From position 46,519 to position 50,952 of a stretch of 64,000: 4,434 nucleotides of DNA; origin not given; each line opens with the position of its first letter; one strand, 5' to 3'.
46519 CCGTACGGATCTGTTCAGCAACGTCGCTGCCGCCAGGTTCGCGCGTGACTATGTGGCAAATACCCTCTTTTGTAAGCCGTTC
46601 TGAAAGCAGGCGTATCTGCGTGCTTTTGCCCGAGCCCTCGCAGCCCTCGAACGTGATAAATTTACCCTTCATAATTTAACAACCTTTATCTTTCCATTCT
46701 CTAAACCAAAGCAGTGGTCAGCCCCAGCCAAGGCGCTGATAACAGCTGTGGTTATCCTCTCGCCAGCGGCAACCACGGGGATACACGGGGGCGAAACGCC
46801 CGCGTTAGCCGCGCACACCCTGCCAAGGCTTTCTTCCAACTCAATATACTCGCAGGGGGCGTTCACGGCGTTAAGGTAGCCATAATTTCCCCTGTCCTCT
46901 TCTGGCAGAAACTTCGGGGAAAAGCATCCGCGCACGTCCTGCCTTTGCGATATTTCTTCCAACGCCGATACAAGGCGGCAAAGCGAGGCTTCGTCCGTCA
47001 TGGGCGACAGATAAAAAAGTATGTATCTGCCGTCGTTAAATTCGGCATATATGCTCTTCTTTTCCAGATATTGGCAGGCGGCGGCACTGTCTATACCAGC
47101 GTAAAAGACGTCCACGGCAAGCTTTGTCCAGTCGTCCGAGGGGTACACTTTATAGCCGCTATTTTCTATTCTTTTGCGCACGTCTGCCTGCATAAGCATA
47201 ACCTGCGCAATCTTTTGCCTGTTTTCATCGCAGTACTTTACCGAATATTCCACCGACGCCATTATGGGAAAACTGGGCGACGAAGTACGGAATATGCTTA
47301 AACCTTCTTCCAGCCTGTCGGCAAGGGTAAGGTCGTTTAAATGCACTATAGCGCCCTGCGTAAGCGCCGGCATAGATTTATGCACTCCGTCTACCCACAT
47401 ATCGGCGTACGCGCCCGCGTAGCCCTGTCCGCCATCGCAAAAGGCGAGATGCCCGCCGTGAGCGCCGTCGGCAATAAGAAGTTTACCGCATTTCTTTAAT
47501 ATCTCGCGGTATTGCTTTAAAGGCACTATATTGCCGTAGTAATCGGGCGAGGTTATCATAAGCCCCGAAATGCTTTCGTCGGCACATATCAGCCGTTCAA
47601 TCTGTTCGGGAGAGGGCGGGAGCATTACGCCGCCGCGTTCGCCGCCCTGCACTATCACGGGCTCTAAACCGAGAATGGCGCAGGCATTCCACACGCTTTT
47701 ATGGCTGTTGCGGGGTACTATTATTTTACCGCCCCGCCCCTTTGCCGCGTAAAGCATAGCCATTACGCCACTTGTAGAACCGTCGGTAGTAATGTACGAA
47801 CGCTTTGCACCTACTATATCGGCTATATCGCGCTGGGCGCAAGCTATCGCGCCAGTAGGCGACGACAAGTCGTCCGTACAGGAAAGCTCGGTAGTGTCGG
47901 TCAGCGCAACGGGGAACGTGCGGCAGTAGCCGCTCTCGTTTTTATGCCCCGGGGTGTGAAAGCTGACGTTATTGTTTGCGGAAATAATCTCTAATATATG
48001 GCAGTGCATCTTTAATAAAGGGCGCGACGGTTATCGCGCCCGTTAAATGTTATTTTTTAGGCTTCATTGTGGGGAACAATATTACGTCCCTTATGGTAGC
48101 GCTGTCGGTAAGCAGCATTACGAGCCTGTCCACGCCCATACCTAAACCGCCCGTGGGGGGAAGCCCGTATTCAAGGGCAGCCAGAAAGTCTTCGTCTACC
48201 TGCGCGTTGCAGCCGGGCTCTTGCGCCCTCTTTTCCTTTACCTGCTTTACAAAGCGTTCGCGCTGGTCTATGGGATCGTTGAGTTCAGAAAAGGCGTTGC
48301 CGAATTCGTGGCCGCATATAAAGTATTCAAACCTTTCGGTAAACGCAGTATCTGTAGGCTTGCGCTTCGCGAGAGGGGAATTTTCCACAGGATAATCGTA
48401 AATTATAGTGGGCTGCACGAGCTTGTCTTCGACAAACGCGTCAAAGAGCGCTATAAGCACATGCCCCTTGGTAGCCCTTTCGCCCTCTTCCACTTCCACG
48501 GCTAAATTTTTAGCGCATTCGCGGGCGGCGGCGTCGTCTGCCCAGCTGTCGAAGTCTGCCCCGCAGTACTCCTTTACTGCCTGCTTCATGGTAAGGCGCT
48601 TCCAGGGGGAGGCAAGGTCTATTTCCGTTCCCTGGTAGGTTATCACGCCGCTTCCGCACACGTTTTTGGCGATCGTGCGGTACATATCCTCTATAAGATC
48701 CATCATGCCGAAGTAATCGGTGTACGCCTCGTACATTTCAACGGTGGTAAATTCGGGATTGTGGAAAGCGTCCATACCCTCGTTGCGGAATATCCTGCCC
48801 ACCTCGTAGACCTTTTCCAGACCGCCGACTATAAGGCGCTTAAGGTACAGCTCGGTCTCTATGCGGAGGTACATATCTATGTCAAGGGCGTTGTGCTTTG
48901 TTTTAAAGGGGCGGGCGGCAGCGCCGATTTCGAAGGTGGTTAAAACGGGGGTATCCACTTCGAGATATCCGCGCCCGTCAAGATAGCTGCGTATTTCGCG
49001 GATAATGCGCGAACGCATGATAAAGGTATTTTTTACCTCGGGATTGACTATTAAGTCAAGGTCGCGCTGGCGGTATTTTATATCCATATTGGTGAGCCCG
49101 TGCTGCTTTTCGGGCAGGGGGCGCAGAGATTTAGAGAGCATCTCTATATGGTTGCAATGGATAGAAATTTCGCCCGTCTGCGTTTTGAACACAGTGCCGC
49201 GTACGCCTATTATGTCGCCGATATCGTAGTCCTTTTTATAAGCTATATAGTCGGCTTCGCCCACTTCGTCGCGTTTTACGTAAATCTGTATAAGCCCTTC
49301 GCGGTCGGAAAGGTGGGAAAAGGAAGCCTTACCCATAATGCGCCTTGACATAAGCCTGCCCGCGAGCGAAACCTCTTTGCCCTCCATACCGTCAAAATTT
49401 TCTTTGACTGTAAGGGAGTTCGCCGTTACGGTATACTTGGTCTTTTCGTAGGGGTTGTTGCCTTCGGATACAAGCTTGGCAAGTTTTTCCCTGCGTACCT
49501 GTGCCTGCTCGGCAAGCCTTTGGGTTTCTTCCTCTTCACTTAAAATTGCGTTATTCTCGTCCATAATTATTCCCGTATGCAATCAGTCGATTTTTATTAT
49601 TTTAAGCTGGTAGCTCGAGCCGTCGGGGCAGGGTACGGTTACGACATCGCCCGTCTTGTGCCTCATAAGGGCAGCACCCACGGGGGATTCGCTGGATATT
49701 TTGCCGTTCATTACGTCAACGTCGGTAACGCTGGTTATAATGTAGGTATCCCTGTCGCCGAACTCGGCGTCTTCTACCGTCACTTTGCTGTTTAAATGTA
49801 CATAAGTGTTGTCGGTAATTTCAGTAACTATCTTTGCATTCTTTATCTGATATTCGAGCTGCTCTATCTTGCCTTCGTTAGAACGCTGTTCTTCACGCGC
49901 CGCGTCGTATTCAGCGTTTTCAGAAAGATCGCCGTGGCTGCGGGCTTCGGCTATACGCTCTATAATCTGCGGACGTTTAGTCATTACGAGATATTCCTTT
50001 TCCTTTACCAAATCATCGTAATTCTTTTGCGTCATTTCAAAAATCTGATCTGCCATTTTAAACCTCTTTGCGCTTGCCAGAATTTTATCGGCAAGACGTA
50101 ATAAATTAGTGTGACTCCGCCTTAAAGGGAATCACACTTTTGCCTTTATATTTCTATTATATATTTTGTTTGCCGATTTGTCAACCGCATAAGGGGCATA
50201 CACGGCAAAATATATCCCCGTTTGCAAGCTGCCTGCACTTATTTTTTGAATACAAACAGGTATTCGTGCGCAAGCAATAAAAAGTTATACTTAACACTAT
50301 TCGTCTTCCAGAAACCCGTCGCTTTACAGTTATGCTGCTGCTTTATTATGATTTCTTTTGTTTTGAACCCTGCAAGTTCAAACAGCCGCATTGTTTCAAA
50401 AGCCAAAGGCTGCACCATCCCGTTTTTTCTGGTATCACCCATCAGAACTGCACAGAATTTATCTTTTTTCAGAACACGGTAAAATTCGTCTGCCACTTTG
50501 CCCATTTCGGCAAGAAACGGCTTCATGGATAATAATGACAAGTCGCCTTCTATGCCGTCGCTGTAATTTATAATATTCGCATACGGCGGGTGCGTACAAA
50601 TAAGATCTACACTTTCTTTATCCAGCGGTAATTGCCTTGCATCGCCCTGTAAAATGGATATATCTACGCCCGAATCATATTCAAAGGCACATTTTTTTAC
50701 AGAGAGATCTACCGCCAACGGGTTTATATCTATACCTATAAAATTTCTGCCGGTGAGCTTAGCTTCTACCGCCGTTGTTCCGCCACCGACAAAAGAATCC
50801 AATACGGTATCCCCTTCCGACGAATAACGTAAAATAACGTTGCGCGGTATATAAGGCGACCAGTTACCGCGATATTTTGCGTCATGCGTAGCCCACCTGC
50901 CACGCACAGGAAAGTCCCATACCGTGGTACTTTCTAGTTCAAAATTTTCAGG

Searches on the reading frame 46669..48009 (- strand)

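Call 64: search_protein_families(library=pfam, proteins=[window:46669-48009:-], max_evalue=0.00001)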
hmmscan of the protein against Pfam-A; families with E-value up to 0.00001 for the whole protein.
window:46669-48009:- (446 aa): 2 families
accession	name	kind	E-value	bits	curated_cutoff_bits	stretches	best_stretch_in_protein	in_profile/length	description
PF01276.26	OKR_DC_1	-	1.7e-39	136.2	27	1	11-289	12-324/417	Orn/Lys/Arg decarboxylase, major domain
PF01041.23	DegT_DnrJ_EryC1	-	1e-08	35.3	19.8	1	60-189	31-153/360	DegT/DnrJ/EryC1/StrS aminotransferase family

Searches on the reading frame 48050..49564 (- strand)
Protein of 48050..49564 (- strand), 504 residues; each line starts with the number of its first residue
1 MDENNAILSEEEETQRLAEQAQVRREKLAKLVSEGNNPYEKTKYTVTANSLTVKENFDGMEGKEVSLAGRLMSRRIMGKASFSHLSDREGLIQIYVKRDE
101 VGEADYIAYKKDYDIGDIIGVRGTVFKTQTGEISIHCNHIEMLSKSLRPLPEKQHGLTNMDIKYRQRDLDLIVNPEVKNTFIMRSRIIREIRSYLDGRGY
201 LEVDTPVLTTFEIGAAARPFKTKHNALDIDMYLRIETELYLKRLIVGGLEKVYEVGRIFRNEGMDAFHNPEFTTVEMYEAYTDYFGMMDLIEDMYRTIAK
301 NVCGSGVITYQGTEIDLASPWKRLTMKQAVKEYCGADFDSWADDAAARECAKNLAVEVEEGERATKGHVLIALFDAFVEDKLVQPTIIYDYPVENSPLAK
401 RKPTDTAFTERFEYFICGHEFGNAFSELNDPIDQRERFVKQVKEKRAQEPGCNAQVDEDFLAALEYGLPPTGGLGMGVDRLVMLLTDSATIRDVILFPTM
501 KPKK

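Call 64: search_protein_families(library=pfam, proteins=[window:48050-49564:-], max_evalue=0.00001)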
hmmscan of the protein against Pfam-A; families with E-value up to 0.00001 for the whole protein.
window:48050-49564:- (504 aa): 2 families
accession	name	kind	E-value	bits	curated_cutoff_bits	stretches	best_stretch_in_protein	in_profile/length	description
PF00152.25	tRNA-synt_2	-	5.2e-85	285.7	25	1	160-500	2-307/308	tRNA synthetases class II (D, K and N)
PF01336.31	tRNA_anti-codon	-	7.2e-17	61.5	27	1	65-143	1-75/75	OB-fold nucleic acid binding domain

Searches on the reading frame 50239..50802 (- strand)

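Call 64: search_protein_families(library=pfam, proteins=[window:50239-50802:-], max_evalue=0.00001)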
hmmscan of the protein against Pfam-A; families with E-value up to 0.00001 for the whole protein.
window:50239-50802:- (187 aa): 4 families
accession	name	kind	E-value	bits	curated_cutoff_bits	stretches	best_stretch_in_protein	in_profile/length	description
PF01555.25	N6_N4_Mtase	-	1.2e-16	61.8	26.7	2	2-35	187-220/221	DNA methylase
PF08241.18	Methyltransf_11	-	3.7e-08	34.3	21.2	1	6-70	6-66/95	Methyltransferase domain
PF13649.12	Methyltransf_25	-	6.1e-07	30.5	27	1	5-70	6-70/97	Methyltransferase domain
PF01170.24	UPF0020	-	2.1e-06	28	22.3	0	5-78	37-135/197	RMKL-like, methyltransferase domain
